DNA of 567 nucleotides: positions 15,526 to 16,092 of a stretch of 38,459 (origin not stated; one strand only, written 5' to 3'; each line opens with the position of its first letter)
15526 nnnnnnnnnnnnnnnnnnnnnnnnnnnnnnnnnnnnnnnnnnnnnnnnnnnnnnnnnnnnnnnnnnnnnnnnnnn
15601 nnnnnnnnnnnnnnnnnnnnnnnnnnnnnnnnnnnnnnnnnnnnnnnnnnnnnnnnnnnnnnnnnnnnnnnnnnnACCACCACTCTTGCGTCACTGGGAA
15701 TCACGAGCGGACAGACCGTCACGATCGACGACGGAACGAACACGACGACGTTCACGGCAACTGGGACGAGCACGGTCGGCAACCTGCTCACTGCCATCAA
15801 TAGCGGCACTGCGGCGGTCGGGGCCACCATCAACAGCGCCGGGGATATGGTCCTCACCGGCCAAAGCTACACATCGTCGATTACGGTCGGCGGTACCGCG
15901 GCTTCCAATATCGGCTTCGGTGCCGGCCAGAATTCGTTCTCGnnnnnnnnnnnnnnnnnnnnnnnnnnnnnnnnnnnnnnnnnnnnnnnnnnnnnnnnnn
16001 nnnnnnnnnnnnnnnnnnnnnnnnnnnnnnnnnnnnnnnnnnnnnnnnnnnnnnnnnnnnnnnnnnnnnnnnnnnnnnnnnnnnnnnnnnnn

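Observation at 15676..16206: Hook protein FlgE contains two copies of a module that is also used by the flagellin and by an orphan protein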

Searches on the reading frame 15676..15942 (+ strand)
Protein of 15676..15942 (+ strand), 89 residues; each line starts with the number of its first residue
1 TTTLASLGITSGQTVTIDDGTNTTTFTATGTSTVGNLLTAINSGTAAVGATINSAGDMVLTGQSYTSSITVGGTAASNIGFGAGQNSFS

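Call 6: search_protein_families(library=pfam, proteins=[window:15676-15933:+], max_evalue=10)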
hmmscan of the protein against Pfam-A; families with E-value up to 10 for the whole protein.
seq(86 aa): 2 families
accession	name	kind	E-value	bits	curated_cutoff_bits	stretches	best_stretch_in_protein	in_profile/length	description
PF07196.18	Flagellin_IN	-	0.0032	18.1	22.7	1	15-61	2-52/55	Flagellin hook IN motif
PF02933.23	CDC48_2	-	0.054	13.6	22.4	1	8-47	18-46/64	Cell division protein 48 (CDC48), domain 2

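Call 17: search_solved_structures(query=A1, max_evalue=10, show_alignments=3)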
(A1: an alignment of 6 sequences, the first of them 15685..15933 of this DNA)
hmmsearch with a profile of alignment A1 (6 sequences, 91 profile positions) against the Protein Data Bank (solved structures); distinct sequences matched with E-value up to 10: 34.
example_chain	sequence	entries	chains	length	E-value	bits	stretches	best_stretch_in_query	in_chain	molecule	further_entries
2auk_A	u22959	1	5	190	0.49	14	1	41-72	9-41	DNA-directed RNA polymerase beta' chain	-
4iqz_A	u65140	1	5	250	0.57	13.8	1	41-72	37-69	DNA-directed RNA polymerase subunit beta'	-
6n60_D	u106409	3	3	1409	0.96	13.1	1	37-72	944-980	DNA-directed RNA polymerase subunit beta'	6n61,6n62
8eg7_J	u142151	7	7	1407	0.97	13.1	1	37-72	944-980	DNA-directed RNA polymerase subunit beta'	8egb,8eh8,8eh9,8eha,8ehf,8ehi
10ma_J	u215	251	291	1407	0.97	13.1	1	37-72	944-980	DNA-directed RNA polymerase subunit beta' | Escherichia coli RNA polymerase beta' subunit | DNA-DIRECTED RNA POLYMERASE BETA'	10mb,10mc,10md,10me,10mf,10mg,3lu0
3iyd_D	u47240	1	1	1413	0.97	13.1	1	37-72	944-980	DNA-directed RNA polymerase subunit beta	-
8aby_D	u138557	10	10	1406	0.97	13.1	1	37-72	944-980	DNA-directed RNA polymerase subunit beta'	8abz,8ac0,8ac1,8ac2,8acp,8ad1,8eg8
6xas_J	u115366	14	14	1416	0.97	13.1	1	37-72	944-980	DNA-directed RNA polymerase subunit beta'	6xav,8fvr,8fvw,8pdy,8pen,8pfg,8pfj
4jkr_D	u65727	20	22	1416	0.97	13.1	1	37-72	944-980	DNA-DIRECTED RNA POLYMERASE SUBUNIT BETA'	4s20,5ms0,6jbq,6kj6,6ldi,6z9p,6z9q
9gda_D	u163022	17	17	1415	0.97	13.1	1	37-72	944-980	DNA-directed RNA polymerase subunit beta'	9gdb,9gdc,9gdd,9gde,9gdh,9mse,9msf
6gov_Y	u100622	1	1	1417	0.97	13.1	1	37-72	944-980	DNA-directed RNA polymerase subunit beta'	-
6tqn_Y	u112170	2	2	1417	0.97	13.1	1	37-72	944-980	DNA-directed RNA polymerase subunit beta'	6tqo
6vyw_AE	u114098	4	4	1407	0.97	13.1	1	37-72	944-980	DNA-directed RNA polymerase subunit beta'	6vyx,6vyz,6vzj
8hkc_F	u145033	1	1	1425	0.98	13.1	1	37-72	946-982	DNA-directed RNA polymerase subunit beta'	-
8szw_J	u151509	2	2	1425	0.98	13.1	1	37-72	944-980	DNA-directed RNA polymerase subunit beta'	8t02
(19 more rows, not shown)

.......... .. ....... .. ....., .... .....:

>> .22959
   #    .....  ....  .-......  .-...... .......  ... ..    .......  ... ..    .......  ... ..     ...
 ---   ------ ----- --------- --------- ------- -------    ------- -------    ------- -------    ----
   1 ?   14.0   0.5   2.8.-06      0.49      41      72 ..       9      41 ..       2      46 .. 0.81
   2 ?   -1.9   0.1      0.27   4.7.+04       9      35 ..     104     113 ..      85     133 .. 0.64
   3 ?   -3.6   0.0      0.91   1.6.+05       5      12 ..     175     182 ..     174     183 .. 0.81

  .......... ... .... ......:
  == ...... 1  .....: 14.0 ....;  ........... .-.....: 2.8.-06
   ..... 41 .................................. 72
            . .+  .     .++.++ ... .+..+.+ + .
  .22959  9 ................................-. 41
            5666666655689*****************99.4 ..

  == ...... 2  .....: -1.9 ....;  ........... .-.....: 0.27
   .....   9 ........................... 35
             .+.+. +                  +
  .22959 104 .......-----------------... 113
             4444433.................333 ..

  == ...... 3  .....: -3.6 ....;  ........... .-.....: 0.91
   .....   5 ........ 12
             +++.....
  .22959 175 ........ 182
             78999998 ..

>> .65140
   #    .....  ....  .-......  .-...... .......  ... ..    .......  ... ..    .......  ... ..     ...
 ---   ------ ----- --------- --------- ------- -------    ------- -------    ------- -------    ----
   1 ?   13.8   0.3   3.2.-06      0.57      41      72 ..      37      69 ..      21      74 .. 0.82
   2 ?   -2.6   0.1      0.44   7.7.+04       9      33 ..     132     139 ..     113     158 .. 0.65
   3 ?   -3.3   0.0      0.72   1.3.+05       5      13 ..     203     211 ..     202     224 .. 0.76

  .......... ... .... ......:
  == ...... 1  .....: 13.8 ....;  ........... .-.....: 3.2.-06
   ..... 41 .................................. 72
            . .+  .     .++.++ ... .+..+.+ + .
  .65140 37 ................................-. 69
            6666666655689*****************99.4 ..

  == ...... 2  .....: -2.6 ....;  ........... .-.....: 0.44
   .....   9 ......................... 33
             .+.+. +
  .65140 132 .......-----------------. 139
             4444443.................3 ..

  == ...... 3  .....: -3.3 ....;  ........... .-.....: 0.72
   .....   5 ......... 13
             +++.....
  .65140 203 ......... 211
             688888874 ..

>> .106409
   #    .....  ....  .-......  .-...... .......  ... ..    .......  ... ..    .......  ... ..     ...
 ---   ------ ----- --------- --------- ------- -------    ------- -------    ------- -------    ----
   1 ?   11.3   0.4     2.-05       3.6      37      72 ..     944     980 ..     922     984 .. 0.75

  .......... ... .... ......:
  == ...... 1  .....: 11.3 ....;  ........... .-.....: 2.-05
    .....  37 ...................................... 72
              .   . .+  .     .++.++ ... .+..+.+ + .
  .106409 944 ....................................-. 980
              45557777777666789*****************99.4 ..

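Call 24: search_protein_representatives(alignment_id=A1)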
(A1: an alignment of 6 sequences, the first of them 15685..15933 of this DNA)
Query: 6 sequences, 91 profile positions. Proteins with E-value up to 0.001 (for the whole library): 182; up to 1e-10: 60; up to 1e-30: 7. The best 150 are listed.
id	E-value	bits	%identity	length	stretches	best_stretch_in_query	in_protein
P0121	5.7e-179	597.2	-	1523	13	2-90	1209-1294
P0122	5.2e-54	196.7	-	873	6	4-89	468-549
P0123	3.8e-47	174.7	-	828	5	3-89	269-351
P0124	5.9e-46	170.9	-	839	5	3-87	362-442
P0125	2.8e-38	146.3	-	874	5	2-90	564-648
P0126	4.6e-36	139.2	-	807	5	3-90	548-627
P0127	1.8e-35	137.3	-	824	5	4-87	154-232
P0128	2.6e-28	114.4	-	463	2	1-89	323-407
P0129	4.1e-27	110.5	-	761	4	3-82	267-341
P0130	3.6e-25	104.3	-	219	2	4-85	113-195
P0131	1.2e-24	102.6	-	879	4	3-90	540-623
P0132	2.6e-24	101.5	-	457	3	3-89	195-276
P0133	7.3e-24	100.1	-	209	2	1-89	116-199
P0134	1.6e-22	95.8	-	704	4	3-87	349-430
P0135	2.4e-22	95.2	-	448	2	2-90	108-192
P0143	2.5e-15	72.7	-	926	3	5-90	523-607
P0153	4.2e-13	65.6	-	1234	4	8-89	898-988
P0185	1.2e-10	57.7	-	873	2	6-89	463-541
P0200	2.0e-09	53.8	-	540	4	8-90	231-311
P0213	2.3e-08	50.4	-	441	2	1-90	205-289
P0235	2.1e-07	47.3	-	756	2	2-90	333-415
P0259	5.9e-06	42.7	-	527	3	4-82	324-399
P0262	9.8e-06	42.0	-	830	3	2-89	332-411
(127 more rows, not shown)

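Call 26: search_protein_families(library=pfam, proteins=[P0121, P0122, P0123, P0124, P0127, P0185, P0262, P0200, P0259, P0213], max_evalue=0.01)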
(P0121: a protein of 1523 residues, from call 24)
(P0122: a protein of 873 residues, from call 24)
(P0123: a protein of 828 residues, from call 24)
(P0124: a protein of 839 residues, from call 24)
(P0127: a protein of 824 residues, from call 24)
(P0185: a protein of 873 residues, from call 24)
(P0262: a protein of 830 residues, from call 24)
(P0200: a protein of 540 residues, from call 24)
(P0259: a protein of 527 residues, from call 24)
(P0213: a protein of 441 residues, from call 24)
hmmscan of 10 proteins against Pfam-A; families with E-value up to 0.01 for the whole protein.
P0121 (1523 aa): 0 families

P0122 (873 aa): 0 families

P0123 (828 aa): 1 family
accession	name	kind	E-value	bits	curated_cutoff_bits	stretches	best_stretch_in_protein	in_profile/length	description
PF00381.24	PTS-HPr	-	0.0019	18.7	23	0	545-568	47-70/81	PTS HPr component phosphorylation site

P0124 (839 aa): 0 families

P0127 (824 aa): 0 families

P0185 (873 aa): 4 families
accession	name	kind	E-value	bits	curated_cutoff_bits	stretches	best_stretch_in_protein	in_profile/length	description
PF17482.7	Phage_sheath_1C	-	1.5e-11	44.7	26.9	1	762-866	4-103/104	Phage tail sheath C-terminal domain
PF04984.19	Phage_sheath_1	-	3.2e-05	24.3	31.4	1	676-753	98-167/168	Phage tail sheath protein subtilisin-like domain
PF07196.18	Flagellin_IN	-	0.0041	17.7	22.7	0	384-424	13-55/55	Flagellin hook IN motif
PF10758.14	DUF2586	-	0.0049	16.5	26.4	0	12-89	6-84/386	Protein of unknown function (DUF2586)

P0262 (830 aa): 3 families
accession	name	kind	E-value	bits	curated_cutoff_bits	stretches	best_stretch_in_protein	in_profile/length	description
PF17482.7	Phage_sheath_1C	-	3e-17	63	26.9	1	713-818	1-101/104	Phage tail sheath C-terminal domain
PF04984.19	Phage_sheath_1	-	1.3e-15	58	31.4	1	592-712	48-168/168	Phage tail sheath protein subtilisin-like domain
PF07196.18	Flagellin_IN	-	2e-05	25.1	22.7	1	361-396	20-54/55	Flagellin hook IN motif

P0200 (540 aa): 1 family
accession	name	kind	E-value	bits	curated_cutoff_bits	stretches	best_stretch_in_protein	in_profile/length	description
PF07196.18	Flagellin_IN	-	0.00028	21.5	22.7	1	431-487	1-55/55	Flagellin hook IN motif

P0259 (527 aa): 2 families
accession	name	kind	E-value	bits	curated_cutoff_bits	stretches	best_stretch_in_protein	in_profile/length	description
PF13620.12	CarboxypepD_reg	-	2.3e-05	25.1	32.3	1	449-527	2-81/82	Carboxypeptidase regulatory-like domain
PF07196.18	Flagellin_IN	-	0.00073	20.1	22.7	0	333-383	3-51/55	Flagellin hook IN motif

P0213 (441 aa): 1 family
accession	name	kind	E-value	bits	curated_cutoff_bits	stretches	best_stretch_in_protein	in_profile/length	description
PF07196.18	Flagellin_IN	-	0.0065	17.1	22.7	1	119-148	1-38/55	Flagellin hook IN motif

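Call 41: predict_structure(alignment_id=A3)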
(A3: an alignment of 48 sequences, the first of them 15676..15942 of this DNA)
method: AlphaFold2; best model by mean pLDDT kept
length: 89 residues; sequences in the alignment: 48
mean_pLDDT: 89.2   pTM: 0.82
mean pLDDT of the five models: 89.2, 89.0, 87.8, 86.9, 83.9
residues with pLDDT >= 90: 67; 70-90: 13; 50-70: 7; < 50: 2
segments of 3 or more residues with pLDDT < 50: none
pLDDT, mean of each block of 10 residues (from residue 1): 94 96 96 97 95 91 80 93 57
secondary structure, 60 per line:
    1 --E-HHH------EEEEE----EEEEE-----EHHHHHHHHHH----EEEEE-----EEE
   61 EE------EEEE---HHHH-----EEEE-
elements in order: E14-18 E23-27 H34-43 E48-52 E58-62 E69-72 H76-79 E85-88

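Call 45: fold_search(model_id=the predicted structure, library=pdb)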
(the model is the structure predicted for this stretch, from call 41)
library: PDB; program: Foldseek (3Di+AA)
matches with E <= 10: 86; with E <= 0.001: 0
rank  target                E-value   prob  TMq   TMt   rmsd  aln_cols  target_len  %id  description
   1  9p7r_A1               1.8e-01  0.89  0.57  0.17   4.1        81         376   27  In situ structure of the sheathed FlaB flagellar filament in Vibrio cholerae (released 2025-09-24)
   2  9n8h_A                2.5e-01  0.84  0.57  0.16   5.3        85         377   21  In situ sheathed flagellar filament of Vibrio cholerae resolved with helical reconstruction. (released 2025-09-24)
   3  9n8g_C                3.4e-01  0.75  0.55  0.16   4.0        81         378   15  In situ sheathed FlaA flagellar filament of Vibrio cholerae (released 2025-09-24)
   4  9n8a_A1               3.8e-01  0.63  0.50  0.15   4.7        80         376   24  In situ structure of the sheathed FlaD flagellar filament in Vibrio cholerae (released 2025-09-24)
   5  9gsx_Y                4.1e-01  0.54  0.49  0.09   7.8        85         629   20  Campylobacter hook-filament junction-cap complex (released 2025-04-09)
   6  9gsx_Z                4.9e-01  0.77  0.52  0.09   3.2        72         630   21  Campylobacter hook-filament junction-cap complex (released 2025-04-09)
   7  6sih_A                7.6e-01  0.80  0.59  0.13   3.2        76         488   20  Structure of bacterial flagellar capping protein FliD (released 2020-05-27)
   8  9n8g_A                9.2e-01  0.66  0.61  0.17   3.5        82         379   17  In situ sheathed FlaA flagellar filament of Vibrio cholerae (released 2025-09-24)
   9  8erm_A                9.8e-01  0.11  0.30  0.17  10.8        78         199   15  Crystal structure of FliC D2/D3 domains from Pseudomonas aeruginosa PAO1 (released 2023-05-17)
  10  8sug_A                1.3e+00  0.09  0.35  0.08  12.0        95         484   17  Cryo-EM structure of the wild type P. aeruginosa flagellar filament (released 2023-06-14)
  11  8erm_B                1.4e+00  0.09  0.30  0.16  10.9        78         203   15  Crystal structure of FliC D2/D3 domains from Pseudomonas aeruginosa PAO1 (released 2023-05-17)
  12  7y1c_Y                1.5e+00  0.08  0.30  0.05  11.3        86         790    6  CryoEM structure of Klebsiella phage Kp9 tail complex applied with C6 symmetry (released 2023-06-14)
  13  8foy                  1.6e+00  0.21  0.43  0.11   3.9        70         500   17  Structure of Agrobacterium tumefaciens bacteriophage Milano contracted tail-sheath (released 2024-01-17)
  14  9gsx_X                1.7e+00  0.44  0.54  0.09   3.2        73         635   22  Campylobacter hook-filament junction-cap complex (released 2025-04-09)
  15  4kdv                  1.7e+00  0.08  0.23  0.21  10.0        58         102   28  Crystal structure of a bacterial immunoglobulin-like domain from the M. primoryensis ice-binding adhesin (released 2013-10-02)
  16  6iwy                  1.8e+00  0.41  0.55  0.15   2.8        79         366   22  Crystal structure of the flagellar cap protein FliD from Helicobacter pylori (released 2019-05-22)
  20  9au6_A                2.5e+00  0.13  0.47  0.07   7.1       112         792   14  Cryo-EM of Geovibrio thiophilus flagellum (released 2024-11-13)
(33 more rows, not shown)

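Call 46: fold_search(model_id=the predicted structure, library=viral)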
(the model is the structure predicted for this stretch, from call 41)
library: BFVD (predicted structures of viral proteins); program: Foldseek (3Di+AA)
matches with E <= 10: 241; with E <= 0.001: 0
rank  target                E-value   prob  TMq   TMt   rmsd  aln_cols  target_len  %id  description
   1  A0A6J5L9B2            6.3e-02  0.66  0.41  0.04   5.9        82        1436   21  Baseplate protein J-like [uncultured Caudovirales phage]
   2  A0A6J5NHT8            8.1e-02  0.92  0.59  0.10   4.0        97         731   24  Uncharacterized protein [uncultured Caudovirales phage]
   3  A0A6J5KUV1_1          1.4e-01  0.91  0.49  0.05   3.1        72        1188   21  Baseplate protein J-like [uncultured Caudovirales phage]
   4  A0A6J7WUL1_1          1.7e-01  0.96  0.62  0.05   3.0        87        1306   23  Baseplate protein J-like [uncultured Caudovirales phage]
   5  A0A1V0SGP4            2.0e-01  0.89  0.50  0.07   3.0        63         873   14  Putative minor capsid protein [Hokovirus HKV1]
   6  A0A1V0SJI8            5.5e-01  0.54  0.46  0.07   3.4        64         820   12  Putative minor capsid protein [Klosneuvirus KNV1]
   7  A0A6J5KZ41            6.3e-01  0.60  0.54  0.04   3.7        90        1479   21  Kelch repeat type 1 [uncultured Caudovirales phage]
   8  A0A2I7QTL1            7.6e-01  0.18  0.36  0.09   8.7        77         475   18  (no name in the UniProt tables at hand)
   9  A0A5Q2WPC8            9.7e-01  0.12  0.25  0.29  10.6        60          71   12  Uncharacterized protein [Streptomyces phage Limpid]
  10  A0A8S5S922            1.2e+00  0.05  0.24  0.04  12.3        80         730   20  Tail-collar fiber protein [Caudovirales sp. ctTVN2]
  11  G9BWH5                1.2e+00  0.10  0.32  0.13   8.7        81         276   17  (no name in the UniProt tables at hand)
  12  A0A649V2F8            1.4e+00  0.09  0.27  0.27  10.7        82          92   10  Uncharacterized protein [Lactococcus phage P1046]
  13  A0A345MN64            1.5e+00  0.13  0.25  0.20   3.4        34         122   26  (no name in the UniProt tables at hand)
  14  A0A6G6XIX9            1.5e+00  0.07  0.23  0.19  11.7        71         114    8  (no name in the UniProt tables at hand)
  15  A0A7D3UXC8            1.7e+00  0.11  0.33  0.40   4.6        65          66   14  (no name in the UniProt tables at hand)
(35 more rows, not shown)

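Call 55: search_protein_families(library=phrogs, proteins=[window:15676-15942:+, P0185, P0262], max_evalue=0.01)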
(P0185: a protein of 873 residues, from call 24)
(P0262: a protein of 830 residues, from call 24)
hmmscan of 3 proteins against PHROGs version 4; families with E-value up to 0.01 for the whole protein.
window:15676-15942:+ (89 aa): 0 families

P0185 (873 aa): 5 families
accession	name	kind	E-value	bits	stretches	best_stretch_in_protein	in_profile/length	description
phrog_23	-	tail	7.3e-51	174.4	1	9-863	26-459/496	tail sheath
phrog_17610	-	tail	2.6e-43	149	1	625-871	872-1111/1135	tail sheath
phrog_15814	-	unknown function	5.2e-34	118.3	2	550-870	412-728/738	-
phrog_13288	-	unknown function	2.7e-05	24.8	1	677-860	9-189/208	-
phrog_10581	-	tail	3.8e-05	23.2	1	691-865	732-908/915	tail sheath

P0262 (830 aa): 6 families
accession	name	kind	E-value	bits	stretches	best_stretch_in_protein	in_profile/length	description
phrog_23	-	tail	7.5e-56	190.9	1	2-817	21-459/496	tail sheath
phrog_17610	-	tail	9.1e-53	180.4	1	601-819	881-1105/1135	tail sheath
phrog_15814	-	unknown function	3.2e-39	135.5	2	538-820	429-724/738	-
phrog_10581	-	tail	1.8e-09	37.5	1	617-817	699-906/915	tail sheath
phrog_13288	-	unknown function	1.1e-05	26.1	1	645-817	17-192/208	-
phrog_34521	-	tail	0.00092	18.2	1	618-735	749-871/962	tail sheath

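Call 69: search_protein_families(library=pfam, alignment_id=A3, max_evalue=0.01)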
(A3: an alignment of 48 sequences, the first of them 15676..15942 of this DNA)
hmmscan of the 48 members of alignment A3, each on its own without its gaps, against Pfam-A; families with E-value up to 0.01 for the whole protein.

A. member 1, window:15676-15942:+ (89 aa): 1 family
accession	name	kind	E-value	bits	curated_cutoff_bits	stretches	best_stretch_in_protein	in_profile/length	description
PF07196.18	Flagellin_IN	-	0.0038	17.8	22.7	1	15-61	2-52/55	Flagellin hook IN motif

B. families by the number of members that match (of 48 scanned): 4 families
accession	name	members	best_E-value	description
PF07196.18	Flagellin_IN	19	1.8e-07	Flagellin hook IN motif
PF10988.14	DUF2807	1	0.0037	Putative auto-transporter adhesin, head GIN domain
PF17820.7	PDZ_6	1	0.0082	PDZ domain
PF09134.16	Invasin_D3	1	0.0083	Invasin, domain 3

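Call 71: list_cluster_members(proteins=[P0185, P0262, P0121, P0122, P0124, P0131, P0143, P0153, P0235])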
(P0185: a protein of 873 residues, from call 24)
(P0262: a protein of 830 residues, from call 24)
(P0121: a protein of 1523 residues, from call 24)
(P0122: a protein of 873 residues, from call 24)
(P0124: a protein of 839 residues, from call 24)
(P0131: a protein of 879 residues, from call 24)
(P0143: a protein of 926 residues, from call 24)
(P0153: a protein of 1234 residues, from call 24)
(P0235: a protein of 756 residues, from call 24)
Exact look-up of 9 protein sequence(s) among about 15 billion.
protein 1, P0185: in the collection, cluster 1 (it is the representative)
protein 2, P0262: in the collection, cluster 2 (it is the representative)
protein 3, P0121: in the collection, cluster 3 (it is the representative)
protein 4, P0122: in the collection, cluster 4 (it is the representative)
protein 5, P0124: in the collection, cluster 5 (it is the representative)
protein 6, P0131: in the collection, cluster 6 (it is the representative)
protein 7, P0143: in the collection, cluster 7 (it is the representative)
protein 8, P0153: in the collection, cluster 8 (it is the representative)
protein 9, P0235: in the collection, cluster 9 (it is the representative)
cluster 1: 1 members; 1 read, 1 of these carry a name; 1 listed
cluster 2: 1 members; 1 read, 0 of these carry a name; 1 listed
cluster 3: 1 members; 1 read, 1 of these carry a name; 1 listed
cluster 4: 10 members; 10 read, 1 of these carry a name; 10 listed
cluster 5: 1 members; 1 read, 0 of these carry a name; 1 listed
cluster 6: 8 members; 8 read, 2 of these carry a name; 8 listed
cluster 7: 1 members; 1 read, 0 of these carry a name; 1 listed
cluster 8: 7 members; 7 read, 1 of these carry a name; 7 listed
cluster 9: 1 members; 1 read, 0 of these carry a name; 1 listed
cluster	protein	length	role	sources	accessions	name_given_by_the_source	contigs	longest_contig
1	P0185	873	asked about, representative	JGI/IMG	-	phage tail sheath protein FI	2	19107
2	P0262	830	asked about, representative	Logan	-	-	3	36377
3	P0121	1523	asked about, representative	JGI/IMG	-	hypothetical protein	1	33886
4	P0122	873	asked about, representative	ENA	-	-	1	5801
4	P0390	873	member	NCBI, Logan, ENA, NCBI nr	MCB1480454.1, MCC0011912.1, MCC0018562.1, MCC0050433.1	MAG: hypothetical protein KDJ55_00485 [Rhodobiaceae bacterium] | hypothetical protein [Rhodobiaceae bacterium]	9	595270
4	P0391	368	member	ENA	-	-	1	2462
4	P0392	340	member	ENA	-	-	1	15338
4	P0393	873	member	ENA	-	-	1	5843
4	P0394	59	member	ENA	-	-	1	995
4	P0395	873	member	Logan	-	-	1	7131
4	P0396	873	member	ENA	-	-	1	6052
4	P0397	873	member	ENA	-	-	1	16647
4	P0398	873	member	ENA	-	-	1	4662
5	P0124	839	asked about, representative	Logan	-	-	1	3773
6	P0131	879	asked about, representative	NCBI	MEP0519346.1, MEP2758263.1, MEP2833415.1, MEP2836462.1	MAG: flagellar hook-basal body complex protein [Hyphomicrobiales bacterium]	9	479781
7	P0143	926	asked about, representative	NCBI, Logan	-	-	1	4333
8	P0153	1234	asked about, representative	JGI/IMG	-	hypothetical protein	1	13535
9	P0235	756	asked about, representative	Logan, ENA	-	-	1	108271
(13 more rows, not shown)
